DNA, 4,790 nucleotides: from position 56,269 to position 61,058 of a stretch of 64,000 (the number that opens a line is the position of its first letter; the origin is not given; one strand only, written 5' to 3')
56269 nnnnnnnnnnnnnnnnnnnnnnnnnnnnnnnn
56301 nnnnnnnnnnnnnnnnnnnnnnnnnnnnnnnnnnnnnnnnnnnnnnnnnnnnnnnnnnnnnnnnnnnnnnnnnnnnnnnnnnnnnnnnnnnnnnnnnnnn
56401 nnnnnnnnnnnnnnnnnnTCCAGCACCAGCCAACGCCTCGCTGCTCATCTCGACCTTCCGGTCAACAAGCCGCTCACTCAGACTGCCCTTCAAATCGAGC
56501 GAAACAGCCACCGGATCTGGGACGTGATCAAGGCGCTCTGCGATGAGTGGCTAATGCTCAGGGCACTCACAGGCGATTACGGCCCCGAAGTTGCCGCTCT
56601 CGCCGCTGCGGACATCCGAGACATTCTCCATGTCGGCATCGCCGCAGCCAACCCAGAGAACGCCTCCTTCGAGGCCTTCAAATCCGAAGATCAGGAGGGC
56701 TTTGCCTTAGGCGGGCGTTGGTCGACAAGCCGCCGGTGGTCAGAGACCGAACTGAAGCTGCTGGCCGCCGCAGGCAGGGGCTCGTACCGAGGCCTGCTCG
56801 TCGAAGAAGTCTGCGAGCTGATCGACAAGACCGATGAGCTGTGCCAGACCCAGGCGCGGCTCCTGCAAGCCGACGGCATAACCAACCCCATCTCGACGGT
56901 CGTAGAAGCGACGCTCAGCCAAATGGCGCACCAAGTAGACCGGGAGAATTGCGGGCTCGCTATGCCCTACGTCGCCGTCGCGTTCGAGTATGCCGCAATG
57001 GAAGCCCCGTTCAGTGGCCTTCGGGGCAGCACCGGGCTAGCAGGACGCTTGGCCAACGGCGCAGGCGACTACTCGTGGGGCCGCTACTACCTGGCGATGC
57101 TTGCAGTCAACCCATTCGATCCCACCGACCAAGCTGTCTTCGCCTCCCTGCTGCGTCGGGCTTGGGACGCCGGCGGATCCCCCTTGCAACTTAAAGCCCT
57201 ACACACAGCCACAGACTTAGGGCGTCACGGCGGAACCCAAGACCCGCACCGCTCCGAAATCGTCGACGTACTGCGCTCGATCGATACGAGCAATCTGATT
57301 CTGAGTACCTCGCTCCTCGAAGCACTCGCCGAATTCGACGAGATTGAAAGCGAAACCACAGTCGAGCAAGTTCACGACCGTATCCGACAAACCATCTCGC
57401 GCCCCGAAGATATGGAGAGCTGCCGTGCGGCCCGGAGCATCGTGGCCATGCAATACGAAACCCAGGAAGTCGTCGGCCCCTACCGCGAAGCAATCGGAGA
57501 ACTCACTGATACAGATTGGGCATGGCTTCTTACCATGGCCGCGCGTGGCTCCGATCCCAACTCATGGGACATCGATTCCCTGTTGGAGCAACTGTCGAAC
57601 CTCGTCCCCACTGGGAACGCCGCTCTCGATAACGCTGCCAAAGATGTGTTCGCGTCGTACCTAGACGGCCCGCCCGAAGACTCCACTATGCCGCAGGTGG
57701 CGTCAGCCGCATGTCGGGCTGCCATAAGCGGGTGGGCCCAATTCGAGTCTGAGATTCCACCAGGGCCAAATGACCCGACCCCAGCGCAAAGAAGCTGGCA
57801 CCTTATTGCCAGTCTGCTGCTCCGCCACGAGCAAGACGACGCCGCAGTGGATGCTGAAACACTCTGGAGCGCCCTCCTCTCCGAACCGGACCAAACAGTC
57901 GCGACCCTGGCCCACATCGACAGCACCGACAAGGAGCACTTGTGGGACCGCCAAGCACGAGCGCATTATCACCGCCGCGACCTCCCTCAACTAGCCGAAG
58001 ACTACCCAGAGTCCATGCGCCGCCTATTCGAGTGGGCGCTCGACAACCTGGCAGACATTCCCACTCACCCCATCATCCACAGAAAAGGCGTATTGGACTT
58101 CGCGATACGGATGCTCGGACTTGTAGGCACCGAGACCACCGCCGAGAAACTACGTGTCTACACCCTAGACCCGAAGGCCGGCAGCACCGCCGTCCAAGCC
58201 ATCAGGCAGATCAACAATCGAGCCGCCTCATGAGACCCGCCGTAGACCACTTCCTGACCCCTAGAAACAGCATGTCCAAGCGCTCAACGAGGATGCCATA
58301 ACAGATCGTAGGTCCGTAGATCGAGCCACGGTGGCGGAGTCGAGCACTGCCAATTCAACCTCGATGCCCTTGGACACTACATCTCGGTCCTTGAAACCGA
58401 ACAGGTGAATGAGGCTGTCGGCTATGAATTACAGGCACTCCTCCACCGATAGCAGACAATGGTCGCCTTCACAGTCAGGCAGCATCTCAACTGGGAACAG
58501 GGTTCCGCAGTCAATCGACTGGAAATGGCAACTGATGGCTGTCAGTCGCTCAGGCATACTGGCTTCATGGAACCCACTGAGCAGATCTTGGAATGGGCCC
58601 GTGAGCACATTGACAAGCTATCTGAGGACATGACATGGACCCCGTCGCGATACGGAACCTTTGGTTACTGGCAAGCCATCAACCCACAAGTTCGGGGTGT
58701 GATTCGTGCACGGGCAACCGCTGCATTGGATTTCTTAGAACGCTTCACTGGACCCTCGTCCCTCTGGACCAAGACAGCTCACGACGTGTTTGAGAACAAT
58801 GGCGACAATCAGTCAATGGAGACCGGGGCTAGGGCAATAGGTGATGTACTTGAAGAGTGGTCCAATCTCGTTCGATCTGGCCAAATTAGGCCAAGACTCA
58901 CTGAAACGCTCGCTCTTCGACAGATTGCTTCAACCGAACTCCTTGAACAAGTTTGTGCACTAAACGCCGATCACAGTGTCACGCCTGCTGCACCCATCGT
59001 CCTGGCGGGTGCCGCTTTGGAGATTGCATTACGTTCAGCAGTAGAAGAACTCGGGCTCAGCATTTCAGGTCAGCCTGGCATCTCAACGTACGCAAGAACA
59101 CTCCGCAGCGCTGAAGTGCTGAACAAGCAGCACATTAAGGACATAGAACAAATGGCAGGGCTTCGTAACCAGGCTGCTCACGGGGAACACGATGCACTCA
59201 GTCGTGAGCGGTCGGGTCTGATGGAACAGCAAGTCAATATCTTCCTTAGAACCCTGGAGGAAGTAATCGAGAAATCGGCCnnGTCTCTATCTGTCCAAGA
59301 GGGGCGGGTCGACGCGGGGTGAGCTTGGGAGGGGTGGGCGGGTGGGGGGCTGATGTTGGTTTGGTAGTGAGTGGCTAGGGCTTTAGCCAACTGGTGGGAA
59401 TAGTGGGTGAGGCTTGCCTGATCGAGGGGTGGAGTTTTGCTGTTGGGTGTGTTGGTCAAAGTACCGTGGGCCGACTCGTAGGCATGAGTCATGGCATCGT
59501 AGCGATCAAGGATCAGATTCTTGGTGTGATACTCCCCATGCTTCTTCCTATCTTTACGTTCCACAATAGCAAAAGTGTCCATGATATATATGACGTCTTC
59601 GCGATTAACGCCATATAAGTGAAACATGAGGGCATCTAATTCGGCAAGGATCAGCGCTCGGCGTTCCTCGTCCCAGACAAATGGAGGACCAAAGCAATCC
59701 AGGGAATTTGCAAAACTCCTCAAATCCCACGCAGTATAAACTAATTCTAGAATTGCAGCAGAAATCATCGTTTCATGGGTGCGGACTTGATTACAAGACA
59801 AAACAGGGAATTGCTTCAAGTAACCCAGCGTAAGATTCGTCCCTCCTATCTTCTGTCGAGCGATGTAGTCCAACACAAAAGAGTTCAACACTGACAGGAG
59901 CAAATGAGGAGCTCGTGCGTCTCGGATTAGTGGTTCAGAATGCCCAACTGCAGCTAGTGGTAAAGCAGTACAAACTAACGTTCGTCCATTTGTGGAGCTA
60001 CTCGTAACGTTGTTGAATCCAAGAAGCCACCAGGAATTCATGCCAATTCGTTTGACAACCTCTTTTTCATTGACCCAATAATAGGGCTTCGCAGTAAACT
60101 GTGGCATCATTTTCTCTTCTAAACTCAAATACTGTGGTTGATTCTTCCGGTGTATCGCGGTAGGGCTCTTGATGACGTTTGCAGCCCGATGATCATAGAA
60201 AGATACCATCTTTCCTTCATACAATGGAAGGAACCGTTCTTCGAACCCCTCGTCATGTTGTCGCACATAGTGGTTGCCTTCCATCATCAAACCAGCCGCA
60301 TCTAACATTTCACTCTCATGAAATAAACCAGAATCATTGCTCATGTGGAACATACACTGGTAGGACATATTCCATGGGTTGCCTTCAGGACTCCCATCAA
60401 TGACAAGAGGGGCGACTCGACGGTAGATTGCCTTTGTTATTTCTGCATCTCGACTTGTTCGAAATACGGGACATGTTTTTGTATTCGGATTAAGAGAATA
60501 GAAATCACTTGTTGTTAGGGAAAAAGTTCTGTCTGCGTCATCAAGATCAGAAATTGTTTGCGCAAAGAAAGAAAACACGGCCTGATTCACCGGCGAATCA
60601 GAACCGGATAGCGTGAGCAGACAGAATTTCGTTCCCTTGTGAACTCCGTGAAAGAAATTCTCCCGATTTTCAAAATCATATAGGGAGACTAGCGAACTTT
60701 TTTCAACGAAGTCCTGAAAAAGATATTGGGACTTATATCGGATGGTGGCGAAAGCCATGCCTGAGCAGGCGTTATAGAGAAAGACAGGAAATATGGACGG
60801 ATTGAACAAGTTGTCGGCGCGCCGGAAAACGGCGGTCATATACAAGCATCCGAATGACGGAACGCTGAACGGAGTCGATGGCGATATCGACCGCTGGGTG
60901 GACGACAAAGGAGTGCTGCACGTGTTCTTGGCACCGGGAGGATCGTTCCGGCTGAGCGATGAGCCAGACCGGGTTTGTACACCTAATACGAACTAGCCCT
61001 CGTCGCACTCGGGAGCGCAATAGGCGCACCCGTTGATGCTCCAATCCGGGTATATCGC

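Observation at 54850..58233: NERD-NACHT-helical repeat STAND protein (Avs/bNACHT-like architecture)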

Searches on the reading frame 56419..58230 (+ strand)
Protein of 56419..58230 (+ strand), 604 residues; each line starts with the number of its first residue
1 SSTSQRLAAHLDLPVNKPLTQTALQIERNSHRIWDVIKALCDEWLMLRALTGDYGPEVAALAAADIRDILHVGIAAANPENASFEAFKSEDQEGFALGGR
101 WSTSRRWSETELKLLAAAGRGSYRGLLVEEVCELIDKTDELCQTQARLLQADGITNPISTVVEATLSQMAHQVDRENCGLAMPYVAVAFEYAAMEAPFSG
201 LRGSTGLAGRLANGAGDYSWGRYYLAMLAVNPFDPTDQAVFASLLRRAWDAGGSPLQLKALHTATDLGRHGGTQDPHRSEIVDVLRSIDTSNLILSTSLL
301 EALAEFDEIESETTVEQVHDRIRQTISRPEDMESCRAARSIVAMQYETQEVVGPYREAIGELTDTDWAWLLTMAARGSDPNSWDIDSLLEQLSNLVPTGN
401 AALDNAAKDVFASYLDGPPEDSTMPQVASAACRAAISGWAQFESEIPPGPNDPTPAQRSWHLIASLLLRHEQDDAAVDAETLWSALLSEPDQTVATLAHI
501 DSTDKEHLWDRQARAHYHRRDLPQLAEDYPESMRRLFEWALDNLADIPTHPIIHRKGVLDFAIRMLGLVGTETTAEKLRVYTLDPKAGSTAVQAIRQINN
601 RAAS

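Call 56: predict_structure(alignment_id=A2)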
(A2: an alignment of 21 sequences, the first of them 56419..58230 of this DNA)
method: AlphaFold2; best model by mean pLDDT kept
length: 604 residues; sequences in the alignment: 21
mean_pLDDT: 89.2   pTM: 0.82
mean pLDDT of the five models: 89.2, 87.6, 87.1, 86.6, 86.6
residues with pLDDT >= 90: 418; 70-90: 145; 50-70: 29; < 50: 12
segments of 3 or more residues with pLDDT < 50: 507-518
pLDDT, mean of each block of 10 residues (from residue 1): 91 89 93 96 95 96 97 92 87 84 88 95 94 96 95 93 82 67 93 77 80 93 95 90 97 94 92 86 96 93 91 92 96 96 90 91 96 92 88 95 96 90 83 93 90 90 92 83 94 90 57 43 91 96 84 68 94 94 89 94 82
secondary structure, 60 per line:
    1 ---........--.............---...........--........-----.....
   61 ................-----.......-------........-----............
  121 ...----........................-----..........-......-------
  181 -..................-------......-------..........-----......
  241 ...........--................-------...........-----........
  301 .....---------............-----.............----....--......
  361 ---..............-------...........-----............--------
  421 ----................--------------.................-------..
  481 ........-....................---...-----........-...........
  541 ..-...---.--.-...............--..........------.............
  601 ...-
elements in order: H4-11 H14-26 H30-40 H43-50 H56-76 E82-88 E96-103 H109-123 H128-151 H157-166 H168-173 H182-199 H207-212 H220-229 H235-251 H254-269 H277-287 H293-305 H315-326 H332-344 H349-352 H355-360 H364-377 H385-395 H401-412 H425-440 H455-471 H479-488 H490-509 H521-528 H530-542 H555-569 H572-581 H588-603

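Call 58: fold_search(model_id=the predicted structure, library=pdb)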
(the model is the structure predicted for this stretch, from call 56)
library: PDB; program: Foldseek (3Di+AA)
matches with E <= 10: 878; with E <= 0.001: 2
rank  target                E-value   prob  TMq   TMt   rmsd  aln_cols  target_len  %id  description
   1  4rv1_D                5.2e-04  0.99  0.14  0.18  21.4       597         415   14  Crystal Structure of Engineered Protein. Northeast Structural Genomics Consortium (NESG) Target OR497. (released 2014-12-10)
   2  4rv1_A                7.3e-04  1.00  0.16  0.22  18.5       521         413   15  Crystal Structure of Engineered Protein. Northeast Structural Genomics Consortium (NESG) Target OR497. (released 2014-12-10)
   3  4fdd_A                1.9e-03  0.99  0.23  0.18  20.2       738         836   12  Crystal structure of KAP beta2-PY-NLS (released 2012-07-18)
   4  4rv1_B                2.3e-03  0.99  0.14  0.20  18.9       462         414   14  Crystal Structure of Engineered Protein. Northeast Structural Genomics Consortium (NESG) Target OR497. (released 2014-12-10)
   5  8uwb_A                2.7e-03  1.00  0.22  0.22  17.2       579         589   14  Crystal structure of PP2A PPP2R1A-PPP2CA-PPP2R5E phosphatase. (released 2024-04-17)
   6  4rv1_F                2.8e-03  0.93  0.12  0.17  18.9       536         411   14  Crystal Structure of Engineered Protein. Northeast Structural Genomics Consortium (NESG) Target OR497. (released 2014-12-10)
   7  1jdh_A                5.0e-03  0.99  0.20  0.23  24.2       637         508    9  CRYSTAL STRUCTURE OF BETA-CATENIN AND HTCF-4 (released 2001-12-05)
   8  4r11_E                5.0e-03  0.97  0.18  0.21  23.4       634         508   12  A conserved phosphorylation switch controls the interaction between cadherin and beta-catenin in vitro and in vivo (released 2015-04-29)
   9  4r0z                  5.0e-03  0.95  0.18  0.19  24.7       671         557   14  A conserved phosphorylation switch controls the interaction between cadherin and beta-catenin in vitro and in vivo (released 2015-04-29)
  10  9c59_B                5.2e-03  1.00  0.23  0.23  19.5       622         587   12  Human AP-3 dimer bound to myristoylated Arf1 (Q71L) and LAMP1 cargo on a lipid nanodisc (released 2024-12-18)
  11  7q2y_D                5.6e-03  0.95  0.22  0.16  24.1       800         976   11  Cryo-EM structure of clamped S.cerevisiae condensin-DNA complex (form II) (released 2022-03-23)
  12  3bct                  6.0e-03  0.99  0.19  0.24  20.4       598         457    9  THE ARMADILLO REPEAT REGION FROM MURINE BETA-CATENIN (released 1997-11-19)
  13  2z5o_A                6.5e-03  0.98  0.24  0.19  22.9       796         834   12  Complex of Transportin 1 with JKTBP NLS (released 2007-10-23)
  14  1th1_B                6.7e-03  0.98  0.20  0.23  25.4       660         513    9  Beta-catenin in complex with a phosphorylated APC 20aa repeat fragment (released 2004-09-07)
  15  1qz7_A                6.7e-03  0.96  0.18  0.20  25.0       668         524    9  Beta-catenin binding domain of Axin in complex with beta-catenin (released 2003-11-18)
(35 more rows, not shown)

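Call 60: search_protein_representatives(alignment_id=A2)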
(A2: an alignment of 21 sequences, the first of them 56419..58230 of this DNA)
Query: 21 sequences, 592 profile positions. Proteins with E-value up to 0.001 (for the whole library): 1051; up to 1e-10: 816; up to 1e-30: 554. The best 150 are listed.
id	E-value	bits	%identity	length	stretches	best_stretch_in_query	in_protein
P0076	3.5e-230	782.1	-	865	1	2-591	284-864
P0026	3.9e-219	745.6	-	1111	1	1-591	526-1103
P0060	8.1e-212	721.4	-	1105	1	2-590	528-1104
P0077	2.1e-204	696.9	-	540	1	89-591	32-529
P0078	2.2e-203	693.6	-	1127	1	31-591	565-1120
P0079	5.2e-197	672.5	-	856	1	2-591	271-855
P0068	1.8e-192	657.5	-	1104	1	1-590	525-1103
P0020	2.6e-189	647.1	-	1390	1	1-591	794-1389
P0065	2.4e-184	630.7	-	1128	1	1-591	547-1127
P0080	5.4e-162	556.9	-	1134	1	1-591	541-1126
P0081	3.8e-160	550.8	-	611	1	1-436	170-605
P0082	4.0e-151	521.0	-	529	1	70-487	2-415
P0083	8.9e-149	513.2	-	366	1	222-591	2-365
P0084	2.6e-148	511.7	-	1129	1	1-588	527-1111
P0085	8.6e-148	510.0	-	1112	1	2-589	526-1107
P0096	3.3e-127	442.0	-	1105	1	1-591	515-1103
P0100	1.3e-123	430.1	-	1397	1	1-590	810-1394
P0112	1.6e-115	403.4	-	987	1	6-591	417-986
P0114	9.8e-115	400.8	-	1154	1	3-590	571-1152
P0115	2.0e-114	399.8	-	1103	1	1-590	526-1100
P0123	8.4e-113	394.4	-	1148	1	1-590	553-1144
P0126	1.6e-111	390.2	-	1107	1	2-590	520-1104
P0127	4.9e-111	388.6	-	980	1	1-589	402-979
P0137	1.4e-107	377.2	-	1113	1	1-587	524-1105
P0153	2.5e-103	363.1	-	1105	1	4-590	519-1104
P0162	3.4e-101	356.1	-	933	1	4-587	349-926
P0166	2.6e-100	353.2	-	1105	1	3-591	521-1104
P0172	2.1e-98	346.9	-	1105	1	2-589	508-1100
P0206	2.0e-91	323.8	-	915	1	5-590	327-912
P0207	7.7e-91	321.9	-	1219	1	3-591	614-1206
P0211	1.6e-90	320.9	-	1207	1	6-590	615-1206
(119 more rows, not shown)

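Call 61: search_protein_families(library=pfam, proteins=[P0112, P0127, P0162, P0206, P0100, P0207, P0211, P0114, P0076], max_evalue=0.001)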
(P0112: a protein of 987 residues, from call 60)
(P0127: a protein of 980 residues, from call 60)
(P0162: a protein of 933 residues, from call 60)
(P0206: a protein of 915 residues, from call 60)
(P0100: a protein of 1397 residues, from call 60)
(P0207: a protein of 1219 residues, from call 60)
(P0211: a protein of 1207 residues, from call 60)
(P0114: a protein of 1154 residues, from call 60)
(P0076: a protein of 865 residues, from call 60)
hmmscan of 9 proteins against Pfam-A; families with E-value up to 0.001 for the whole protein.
P0112 (987 aa): 0 families

P0127 (980 aa): 0 families

P0162 (933 aa): 2 families
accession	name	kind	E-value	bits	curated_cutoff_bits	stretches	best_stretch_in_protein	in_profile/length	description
PF05729.18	NACHT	-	2.2e-05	24.8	26.7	1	72-211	4-164/167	NACHT domain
PF00005.33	ABC_tran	-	0.00043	21.3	25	1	67-100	10-44/137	ABC transporter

P0206 (915 aa): 3 families
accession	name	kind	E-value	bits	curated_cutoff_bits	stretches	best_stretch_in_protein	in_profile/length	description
PF24883.2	NPHP3_N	-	8.6e-05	23.2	24.8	0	105-158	110-163/164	Nephrocystin 3, N-terminal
PF13191.12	AAA_16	-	0.00038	21.4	32.6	0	48-98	22-85/167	AAA ATPase domain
PF01695.23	IstB_IS21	-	0.00089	19.3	24.1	0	46-164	89-198/238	IstB-like ATP binding protein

P0100 (1397 aa): 15 families
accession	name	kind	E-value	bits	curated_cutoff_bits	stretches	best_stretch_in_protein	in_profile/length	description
PF20720.3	nSTAND3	-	3.2e-19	69.6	27.2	1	277-424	1-149/155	Novel STAND NTPase 3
PF13191.12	AAA_16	-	7.7e-09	36.7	32.6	0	291-398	22-126/167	AAA ATPase domain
PF05729.18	NACHT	-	1.2e-07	32.1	26.7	1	538-676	3-162/167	NACHT domain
PF24883.2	NPHP3_N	-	2.7e-06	28.1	24.8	0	597-645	115-163/164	Nephrocystin 3, N-terminal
PF00004.35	AAA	-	3.4e-06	28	21.2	0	538-586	1-38/131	ATPase family associated with various cellular activities (AAA)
PF07728.20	AAA_5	-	7.9e-06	26.4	22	0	537-563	1-25/139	AAA domain (dynein-related subfamily)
PF01695.23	IstB_IS21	-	1.5e-05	25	24.1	1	528-649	85-196/238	IstB-like ATP binding protein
PF12775.13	AAA_7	-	3.3e-05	23.9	25.8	0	522-557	20-55/181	P-loop containing dynein motor region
PF00005.33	ABC_tran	-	3.4e-05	24.9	25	0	534-567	10-44/137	ABC transporter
PF00158.32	Sigma54_activat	-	4.3e-05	23.7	20.2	0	528-555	15-42/168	Sigma-54 interaction domain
PF02562.22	PhoH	-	5.5e-05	23.2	27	0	538-564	22-48/205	PhoH-like protein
PF25199.1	nSTAND_NTPase5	-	0.0003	21.1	34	0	535-650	41-137/145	Novel STAND NTPase 5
PF06745.19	ATPase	-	0.00046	20.1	26.6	0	283-310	8-36/231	KaiC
PF13401.12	AAA_22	-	0.00057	20.6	27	0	538-592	8-64/130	AAA domain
PF01078.27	Mg_chelatase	-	0.00066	19.6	20.3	0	536-555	23-42/207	Magnesium chelatase, subunit ChlI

P0207 (1219 aa): 0 families

P0211 (1207 aa): 3 families
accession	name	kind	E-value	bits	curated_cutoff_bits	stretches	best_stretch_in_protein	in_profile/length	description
PF05729.18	NACHT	-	7.9e-07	29.5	26.7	1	334-473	4-164/167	NACHT domain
PF14130.12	Cap4_nuclease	-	0.00018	22.2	26.2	0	65-98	37-70/200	Cap4, dsDNA endonuclease domain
PF01695.23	IstB_IS21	-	0.00021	21.3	24.1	1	334-454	96-206/238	IstB-like ATP binding protein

P0114 (1154 aa): 2 families
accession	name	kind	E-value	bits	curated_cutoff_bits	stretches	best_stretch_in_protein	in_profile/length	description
PF08378.17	NERD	-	4.6e-07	30.8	22.1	1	80-186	19-109/111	Nuclease-related domain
PF13671.12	AAA_33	-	9.7e-05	23.1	27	1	306-376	4-75/143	AAA domain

P0076 (865 aa): 3 families
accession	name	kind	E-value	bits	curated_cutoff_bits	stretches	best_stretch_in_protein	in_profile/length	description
PF05729.18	NACHT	-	1.5e-05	25.3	26.7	1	15-140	2-147/167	NACHT domain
PF24883.2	NPHP3_N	-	2.7e-05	24.9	24.8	0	71-124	107-163/164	Nephrocystin 3, N-terminal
PF13191.12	AAA_16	-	0.00084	20.3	32.6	1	10-113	20-124/167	AAA ATPase domain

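Call 89: search_protein_families(library=padloc, proteins=[P0096, P0123, P0126], max_evalue=0.001)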
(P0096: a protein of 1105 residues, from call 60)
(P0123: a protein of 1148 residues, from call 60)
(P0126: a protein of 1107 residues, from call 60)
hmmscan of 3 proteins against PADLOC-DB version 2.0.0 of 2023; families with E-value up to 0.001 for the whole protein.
P0096 (1105 aa): 1 family
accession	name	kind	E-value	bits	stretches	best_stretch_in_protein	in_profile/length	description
PDLC04470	PDC-M16A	-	5.7e-08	29.4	1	18-132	22-136/895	-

P0123 (1148 aa): 1 family
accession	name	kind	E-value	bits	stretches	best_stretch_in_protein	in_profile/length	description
PDLC04140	mad8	-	0.00021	18.9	0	278-306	26-54/314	mads_8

P0126 (1107 aa): 2 families
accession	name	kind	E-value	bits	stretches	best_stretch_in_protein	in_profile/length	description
PDLC04470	PDC-M16A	-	9.7e-08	28.6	1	25-142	22-142/895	-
PDLC04469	PDC-M16A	-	0.00097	15.4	0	26-114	24-112/892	-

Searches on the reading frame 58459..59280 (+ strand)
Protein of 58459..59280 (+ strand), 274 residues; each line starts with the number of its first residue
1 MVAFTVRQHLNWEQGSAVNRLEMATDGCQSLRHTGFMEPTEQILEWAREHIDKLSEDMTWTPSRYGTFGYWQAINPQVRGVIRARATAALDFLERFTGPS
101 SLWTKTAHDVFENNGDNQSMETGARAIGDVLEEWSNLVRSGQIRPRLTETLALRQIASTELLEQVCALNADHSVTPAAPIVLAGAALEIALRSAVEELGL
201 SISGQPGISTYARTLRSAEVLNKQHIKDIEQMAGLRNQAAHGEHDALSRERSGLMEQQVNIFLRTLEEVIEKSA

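Call 3: search_protein_families(library=pfam, proteins=[window:58567-59280:+], max_evalue=0.1)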
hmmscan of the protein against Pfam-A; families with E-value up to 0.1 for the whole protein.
window:58567-59280:+ (238 aa): 2 families
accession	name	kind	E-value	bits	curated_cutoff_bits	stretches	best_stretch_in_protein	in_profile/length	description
PF18735.6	HEPN_RiboL-PSP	-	0.013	15.8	28.4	1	185-234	143-189/191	RiboL-PSP-HEPN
PF01934.22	HepT-like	-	0.013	15.6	23.5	1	167-206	54-93/120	Ribonuclease HepT-like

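Call 4: search_protein_families(library=padloc, proteins=[window:58567-59280:+], max_evalue=0.1)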
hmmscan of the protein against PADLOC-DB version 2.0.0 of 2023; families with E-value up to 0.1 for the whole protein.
window:58567-59280:+ (238 aa): 0 families

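Call 5: search_protein_families(library=ncbifam, proteins=[window:58567-59280:+], max_evalue=0.1)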
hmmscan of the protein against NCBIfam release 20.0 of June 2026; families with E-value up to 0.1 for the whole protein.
window:58567-59280:+ (238 aa): 1 family
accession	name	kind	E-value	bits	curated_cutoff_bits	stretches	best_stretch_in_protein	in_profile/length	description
NF047751.1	HepT_toxin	equivalog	0.011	15.7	60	1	177-205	68-96/120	type VII toxin-antitoxin system HepT family RNase toxin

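Call 49: search_protein_families(library=phrogs, proteins=[window:58459-59280:+], max_evalue=0.01)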
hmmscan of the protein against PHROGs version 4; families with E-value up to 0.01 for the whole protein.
window:58459-59280:+ (274 aa): 0 families

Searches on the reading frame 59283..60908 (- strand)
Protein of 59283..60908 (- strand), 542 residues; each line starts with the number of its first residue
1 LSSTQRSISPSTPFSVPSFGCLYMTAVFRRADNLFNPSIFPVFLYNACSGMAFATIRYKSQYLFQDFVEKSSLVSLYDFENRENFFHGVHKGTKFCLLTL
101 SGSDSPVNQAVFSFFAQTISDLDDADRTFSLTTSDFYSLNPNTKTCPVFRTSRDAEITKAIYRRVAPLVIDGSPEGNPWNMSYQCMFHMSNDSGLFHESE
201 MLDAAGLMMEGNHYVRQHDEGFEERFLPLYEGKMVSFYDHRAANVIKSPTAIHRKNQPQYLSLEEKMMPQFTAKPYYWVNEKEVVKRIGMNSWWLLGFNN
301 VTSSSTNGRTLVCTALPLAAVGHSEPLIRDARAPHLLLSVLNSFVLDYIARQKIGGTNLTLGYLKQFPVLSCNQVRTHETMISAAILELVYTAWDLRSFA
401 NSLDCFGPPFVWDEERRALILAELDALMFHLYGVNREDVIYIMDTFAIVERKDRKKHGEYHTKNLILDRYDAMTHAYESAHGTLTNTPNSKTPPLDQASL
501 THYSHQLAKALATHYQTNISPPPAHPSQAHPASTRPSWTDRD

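Call 3: search_protein_families(library=pfam, proteins=[window:59283-60908:-], max_evalue=0.1)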
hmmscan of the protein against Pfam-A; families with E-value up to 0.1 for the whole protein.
window:59283-60908:- (542 aa): 0 families

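Call 4: search_protein_families(library=padloc, proteins=[window:59283-60908:-], max_evalue=0.1)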
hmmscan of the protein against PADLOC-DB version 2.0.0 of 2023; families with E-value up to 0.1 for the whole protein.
window:59283-60908:- (542 aa): 2 families
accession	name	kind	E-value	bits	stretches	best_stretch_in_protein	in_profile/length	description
PDLC03622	REase_MTase_IIG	-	2.2e-09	33.2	1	65-443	1002-1371/1524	Type IIG restriction enzyme-methyltransferase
PDLC03613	REase_MTase_IIG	-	3.8e-09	32.8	1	61-452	863-1239/1250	Type IIG restriction enzyme-methyltransferase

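Call 5: search_protein_families(library=ncbifam, proteins=[window:59283-60908:-], max_evalue=0.1)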
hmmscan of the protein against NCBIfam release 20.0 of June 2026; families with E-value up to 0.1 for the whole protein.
window:59283-60908:- (542 aa): 1 family
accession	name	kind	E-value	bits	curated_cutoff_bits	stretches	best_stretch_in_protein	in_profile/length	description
TIGR02987.1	met_A_Alw26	exception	0.085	11.6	353.5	0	336-456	419-515/523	Alw26I/Eco31I/Esp3I family type II restriction adenine-specific DNA-methyltransferase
